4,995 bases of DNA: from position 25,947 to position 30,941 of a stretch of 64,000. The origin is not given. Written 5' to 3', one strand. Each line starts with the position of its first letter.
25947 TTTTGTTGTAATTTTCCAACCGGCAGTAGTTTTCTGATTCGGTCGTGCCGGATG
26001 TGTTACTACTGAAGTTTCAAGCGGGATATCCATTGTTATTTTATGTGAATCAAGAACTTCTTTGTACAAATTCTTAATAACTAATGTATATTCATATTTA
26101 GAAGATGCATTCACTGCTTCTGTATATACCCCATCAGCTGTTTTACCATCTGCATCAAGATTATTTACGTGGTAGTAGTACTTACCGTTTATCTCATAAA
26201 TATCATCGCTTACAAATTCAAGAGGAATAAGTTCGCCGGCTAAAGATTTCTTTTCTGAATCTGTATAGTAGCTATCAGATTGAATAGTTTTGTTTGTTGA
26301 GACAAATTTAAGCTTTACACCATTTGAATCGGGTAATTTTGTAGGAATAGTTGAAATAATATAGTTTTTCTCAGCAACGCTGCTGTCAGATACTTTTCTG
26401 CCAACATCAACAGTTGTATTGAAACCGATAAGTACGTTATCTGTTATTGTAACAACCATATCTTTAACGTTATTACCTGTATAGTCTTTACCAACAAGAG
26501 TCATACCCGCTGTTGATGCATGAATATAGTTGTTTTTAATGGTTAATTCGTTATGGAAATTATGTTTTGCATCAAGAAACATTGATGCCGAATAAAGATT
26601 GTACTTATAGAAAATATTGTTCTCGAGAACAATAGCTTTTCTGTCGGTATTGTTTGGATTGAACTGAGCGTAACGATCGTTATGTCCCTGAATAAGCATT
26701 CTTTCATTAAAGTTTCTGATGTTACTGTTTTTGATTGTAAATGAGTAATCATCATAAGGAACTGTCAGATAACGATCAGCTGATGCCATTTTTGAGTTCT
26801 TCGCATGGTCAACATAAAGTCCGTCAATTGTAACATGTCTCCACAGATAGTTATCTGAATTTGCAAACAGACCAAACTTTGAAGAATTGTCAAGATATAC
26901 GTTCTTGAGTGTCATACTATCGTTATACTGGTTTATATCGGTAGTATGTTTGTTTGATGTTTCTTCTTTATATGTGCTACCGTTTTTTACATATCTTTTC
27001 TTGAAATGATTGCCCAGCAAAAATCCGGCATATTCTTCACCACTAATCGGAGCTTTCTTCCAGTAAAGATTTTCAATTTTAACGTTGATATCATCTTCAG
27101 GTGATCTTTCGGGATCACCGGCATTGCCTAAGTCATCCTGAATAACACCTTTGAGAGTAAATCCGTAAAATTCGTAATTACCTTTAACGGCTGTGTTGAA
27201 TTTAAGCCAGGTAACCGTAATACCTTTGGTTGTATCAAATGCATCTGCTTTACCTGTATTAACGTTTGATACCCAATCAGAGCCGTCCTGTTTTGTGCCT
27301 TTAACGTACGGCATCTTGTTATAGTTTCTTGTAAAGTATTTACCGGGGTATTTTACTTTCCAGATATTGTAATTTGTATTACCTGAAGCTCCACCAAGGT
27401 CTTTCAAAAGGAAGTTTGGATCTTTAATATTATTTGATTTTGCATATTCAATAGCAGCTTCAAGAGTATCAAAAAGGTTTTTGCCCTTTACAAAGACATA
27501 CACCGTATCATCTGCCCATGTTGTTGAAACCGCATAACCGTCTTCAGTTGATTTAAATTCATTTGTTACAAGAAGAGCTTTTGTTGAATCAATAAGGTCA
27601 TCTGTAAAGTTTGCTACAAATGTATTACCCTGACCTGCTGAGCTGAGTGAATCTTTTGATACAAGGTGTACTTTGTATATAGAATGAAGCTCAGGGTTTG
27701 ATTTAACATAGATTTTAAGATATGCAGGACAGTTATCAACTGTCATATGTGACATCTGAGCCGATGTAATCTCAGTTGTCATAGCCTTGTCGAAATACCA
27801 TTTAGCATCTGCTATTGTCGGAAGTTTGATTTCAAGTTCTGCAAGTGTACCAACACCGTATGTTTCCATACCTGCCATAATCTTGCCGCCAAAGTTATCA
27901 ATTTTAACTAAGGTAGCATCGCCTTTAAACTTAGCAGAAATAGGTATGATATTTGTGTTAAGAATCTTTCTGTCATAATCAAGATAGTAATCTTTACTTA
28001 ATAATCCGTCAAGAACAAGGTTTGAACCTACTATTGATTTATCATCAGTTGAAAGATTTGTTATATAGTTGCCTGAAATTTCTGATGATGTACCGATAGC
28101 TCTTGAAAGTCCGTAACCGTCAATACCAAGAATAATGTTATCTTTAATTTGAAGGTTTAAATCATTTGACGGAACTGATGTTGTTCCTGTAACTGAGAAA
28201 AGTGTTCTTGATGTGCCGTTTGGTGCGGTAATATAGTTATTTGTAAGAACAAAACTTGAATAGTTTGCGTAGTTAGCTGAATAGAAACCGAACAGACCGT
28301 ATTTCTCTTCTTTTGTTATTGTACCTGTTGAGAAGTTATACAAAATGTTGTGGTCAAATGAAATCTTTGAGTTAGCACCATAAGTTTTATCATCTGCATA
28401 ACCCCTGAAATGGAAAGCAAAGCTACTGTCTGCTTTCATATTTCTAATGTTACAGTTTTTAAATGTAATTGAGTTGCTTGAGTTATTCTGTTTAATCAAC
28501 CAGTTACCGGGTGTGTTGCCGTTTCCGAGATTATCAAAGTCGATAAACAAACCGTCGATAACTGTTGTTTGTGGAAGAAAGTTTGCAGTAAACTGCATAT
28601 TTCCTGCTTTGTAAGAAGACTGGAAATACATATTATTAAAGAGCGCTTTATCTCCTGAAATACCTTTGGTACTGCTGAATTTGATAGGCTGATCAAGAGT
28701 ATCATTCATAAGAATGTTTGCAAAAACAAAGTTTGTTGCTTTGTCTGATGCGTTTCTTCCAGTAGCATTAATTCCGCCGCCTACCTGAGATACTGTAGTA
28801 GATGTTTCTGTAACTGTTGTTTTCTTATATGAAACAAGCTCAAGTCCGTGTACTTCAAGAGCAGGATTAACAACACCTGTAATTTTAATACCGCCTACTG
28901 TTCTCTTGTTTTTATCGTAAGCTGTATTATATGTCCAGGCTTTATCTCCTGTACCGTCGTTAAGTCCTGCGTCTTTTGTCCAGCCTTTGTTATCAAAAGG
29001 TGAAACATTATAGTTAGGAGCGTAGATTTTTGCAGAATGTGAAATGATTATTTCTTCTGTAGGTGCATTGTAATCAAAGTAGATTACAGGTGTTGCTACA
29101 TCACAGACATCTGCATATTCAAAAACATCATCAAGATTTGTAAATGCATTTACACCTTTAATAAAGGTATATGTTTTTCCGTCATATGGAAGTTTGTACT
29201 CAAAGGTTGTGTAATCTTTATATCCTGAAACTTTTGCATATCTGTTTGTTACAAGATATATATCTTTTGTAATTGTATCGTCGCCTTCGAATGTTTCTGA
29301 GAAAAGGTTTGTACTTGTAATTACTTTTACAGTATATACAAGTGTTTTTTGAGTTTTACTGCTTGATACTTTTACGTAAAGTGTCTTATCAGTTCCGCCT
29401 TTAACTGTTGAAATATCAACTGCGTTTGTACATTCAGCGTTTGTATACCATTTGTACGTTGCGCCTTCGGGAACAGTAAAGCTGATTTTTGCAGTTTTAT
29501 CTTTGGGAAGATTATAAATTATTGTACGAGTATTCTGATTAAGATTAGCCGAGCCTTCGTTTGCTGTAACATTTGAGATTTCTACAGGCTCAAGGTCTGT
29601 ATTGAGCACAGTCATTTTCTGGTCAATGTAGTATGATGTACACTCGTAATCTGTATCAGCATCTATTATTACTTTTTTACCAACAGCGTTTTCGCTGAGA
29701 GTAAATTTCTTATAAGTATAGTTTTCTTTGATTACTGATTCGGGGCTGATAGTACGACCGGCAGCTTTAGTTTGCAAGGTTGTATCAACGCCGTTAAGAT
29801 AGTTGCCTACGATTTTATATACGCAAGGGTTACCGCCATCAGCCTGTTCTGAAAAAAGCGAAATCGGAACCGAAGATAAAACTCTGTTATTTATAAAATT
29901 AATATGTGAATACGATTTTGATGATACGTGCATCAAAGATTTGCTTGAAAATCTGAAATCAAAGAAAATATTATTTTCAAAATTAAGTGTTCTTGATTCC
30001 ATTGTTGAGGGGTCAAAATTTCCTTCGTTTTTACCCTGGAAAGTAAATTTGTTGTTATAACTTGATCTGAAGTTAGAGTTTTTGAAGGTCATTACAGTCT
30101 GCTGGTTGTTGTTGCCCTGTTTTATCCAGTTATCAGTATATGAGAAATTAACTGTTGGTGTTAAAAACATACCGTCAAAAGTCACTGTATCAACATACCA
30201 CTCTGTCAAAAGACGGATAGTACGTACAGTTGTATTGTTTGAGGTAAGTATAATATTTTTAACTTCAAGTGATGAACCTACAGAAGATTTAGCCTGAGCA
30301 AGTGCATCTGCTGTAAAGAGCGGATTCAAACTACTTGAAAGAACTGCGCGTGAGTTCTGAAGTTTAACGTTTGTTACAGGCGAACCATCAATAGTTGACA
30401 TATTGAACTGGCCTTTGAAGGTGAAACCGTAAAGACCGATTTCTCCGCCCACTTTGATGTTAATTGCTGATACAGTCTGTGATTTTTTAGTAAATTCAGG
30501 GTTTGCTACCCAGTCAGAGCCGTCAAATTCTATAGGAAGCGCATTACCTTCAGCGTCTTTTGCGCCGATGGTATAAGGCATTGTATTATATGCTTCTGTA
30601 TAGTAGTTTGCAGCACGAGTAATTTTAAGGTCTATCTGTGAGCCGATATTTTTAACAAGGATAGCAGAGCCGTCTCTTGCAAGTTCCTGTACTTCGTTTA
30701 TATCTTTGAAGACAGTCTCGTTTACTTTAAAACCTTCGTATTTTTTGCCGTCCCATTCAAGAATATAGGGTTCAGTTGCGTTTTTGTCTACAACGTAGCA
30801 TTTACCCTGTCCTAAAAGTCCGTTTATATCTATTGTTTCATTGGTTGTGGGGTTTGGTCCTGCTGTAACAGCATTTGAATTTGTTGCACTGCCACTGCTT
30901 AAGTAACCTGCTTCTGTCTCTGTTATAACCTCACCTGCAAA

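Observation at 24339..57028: Four giant paralogous secreted proteins built from about 13 shuffled beta-helix-like modules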

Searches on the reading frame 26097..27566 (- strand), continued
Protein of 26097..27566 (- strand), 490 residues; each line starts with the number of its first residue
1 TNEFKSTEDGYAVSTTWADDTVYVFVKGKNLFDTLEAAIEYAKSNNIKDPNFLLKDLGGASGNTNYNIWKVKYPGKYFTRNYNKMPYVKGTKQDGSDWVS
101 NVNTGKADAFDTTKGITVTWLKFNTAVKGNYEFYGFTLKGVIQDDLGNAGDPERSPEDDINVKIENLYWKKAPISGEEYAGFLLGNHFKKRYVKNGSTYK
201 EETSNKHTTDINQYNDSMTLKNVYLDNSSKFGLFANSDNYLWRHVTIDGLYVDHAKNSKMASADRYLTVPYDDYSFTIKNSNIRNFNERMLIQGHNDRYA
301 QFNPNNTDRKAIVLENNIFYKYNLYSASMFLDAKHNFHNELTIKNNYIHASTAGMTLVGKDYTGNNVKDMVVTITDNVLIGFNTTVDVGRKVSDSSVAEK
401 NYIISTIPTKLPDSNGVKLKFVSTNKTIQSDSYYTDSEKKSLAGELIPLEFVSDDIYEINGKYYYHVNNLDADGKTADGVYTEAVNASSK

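Call 62: search_protein_families(library=pfam, proteins=[P0044, P0030, P0096, P0113, P0128], max_evalue=0.001)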
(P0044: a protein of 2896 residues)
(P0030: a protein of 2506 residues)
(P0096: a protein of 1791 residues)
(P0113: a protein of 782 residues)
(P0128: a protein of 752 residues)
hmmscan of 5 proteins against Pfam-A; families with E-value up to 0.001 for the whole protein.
P0044 (2896 aa): 3 families
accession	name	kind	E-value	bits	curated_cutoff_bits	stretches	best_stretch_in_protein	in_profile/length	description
PF13472.12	Lipase_GDSL_2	-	7.9e-46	157.2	32.9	3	2201-2392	1-176/178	GDSL-like Lipase/Acylhydrolase family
PF00657.28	Lipase_GDSL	-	3.8e-33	115.8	23.6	2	640-847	1-208/208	GDSL-like Lipase/Acylhydrolase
PF04311.20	DUF459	-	6.3e-06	26.1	27.2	0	721-849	58-196/197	Protein of unknown function (DUF459)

P0030 (2506 aa): 1 family
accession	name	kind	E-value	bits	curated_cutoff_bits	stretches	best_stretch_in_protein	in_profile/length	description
PF00395.25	SLH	-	3e-23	82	20.8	3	2385-2425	2-42/44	S-layer homology domain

P0096 (1791 aa): 1 family
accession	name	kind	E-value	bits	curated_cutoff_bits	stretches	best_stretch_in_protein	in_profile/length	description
PF00395.25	SLH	-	2.7e-14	53.3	20.8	1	1586-1631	2-44/44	S-layer homology domain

P0113 (782 aa): 3 families
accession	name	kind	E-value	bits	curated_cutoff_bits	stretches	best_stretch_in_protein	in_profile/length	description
PF13472.12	Lipase_GDSL_2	-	2.4e-08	35.1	32.9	1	197-328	1-114/178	GDSL-like Lipase/Acylhydrolase family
PF00657.28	Lipase_GDSL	-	0.00014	22.5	23.6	1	195-314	1-115/208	GDSL-like Lipase/Acylhydrolase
PF17996.7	CE2_N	-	0.00017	22.1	27.9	1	87-176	10-95/108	Carbohydrate esterase 2 N-terminal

P0128 (752 aa): 0 families

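Call 71: search_solved_structures(query=A1, max_evalue=0.05, show_alignments=1)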
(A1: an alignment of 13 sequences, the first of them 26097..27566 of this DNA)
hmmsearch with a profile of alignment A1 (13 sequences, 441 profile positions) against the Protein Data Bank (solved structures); distinct sequences matched with E-value up to 0.05: 2.
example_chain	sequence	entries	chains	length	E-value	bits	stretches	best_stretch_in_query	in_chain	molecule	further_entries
5z9t_A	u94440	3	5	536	0.0093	18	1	231-366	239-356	alginate lyase AlyF-OU02 | Alginate lyase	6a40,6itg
7bz0_A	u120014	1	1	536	0.013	17.6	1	231-363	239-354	Alginate lyase AlyF-OU02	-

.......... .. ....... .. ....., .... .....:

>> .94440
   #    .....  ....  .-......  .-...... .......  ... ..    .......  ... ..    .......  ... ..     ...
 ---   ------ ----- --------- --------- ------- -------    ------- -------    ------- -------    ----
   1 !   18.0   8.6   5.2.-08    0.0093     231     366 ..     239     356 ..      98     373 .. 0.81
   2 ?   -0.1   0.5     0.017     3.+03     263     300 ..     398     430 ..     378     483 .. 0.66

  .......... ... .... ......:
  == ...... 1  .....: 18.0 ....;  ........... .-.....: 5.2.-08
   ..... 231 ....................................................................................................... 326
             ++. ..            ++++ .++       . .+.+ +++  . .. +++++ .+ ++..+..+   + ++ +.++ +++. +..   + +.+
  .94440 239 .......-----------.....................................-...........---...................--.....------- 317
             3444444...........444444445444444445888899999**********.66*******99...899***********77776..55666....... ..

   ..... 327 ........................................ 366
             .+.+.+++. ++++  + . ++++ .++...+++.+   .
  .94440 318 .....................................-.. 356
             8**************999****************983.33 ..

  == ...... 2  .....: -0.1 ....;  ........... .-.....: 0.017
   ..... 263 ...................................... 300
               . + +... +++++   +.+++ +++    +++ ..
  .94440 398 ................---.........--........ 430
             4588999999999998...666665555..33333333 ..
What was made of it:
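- On PL6 polysaccharide lyases: AlyF 'ISIKS' and 'LRHG' align to weakly conserved or gapped module columns (call 71).
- Closest known: PL6 polysaccharide lyases. Different: The PL6 catalytic Lys ('ISIKS') and Arg ('LRHG') fall on unconserved module columns (call 71).
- The PL6 catalytic motifs align to unconserved columns (call 71). The PL6 'SxKS' and 'RHG' positions are not conserved (call 71).
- Tried and rejected: PL6 membership was rejected because the catalytic motifs are absent (call 71).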

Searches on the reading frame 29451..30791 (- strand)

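Call 54: search_protein_families(library=pfam, proteins=[window:29451-30791:-], max_evalue=10)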
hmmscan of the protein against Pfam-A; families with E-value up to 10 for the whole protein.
window:29451-30791:- (447 aa): 1 family
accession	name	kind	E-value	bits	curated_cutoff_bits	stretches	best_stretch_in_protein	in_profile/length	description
PF10209.14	DUF2340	-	0.031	15.1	25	1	23-122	14-105/120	Uncharacterized conserved protein (DUF2340)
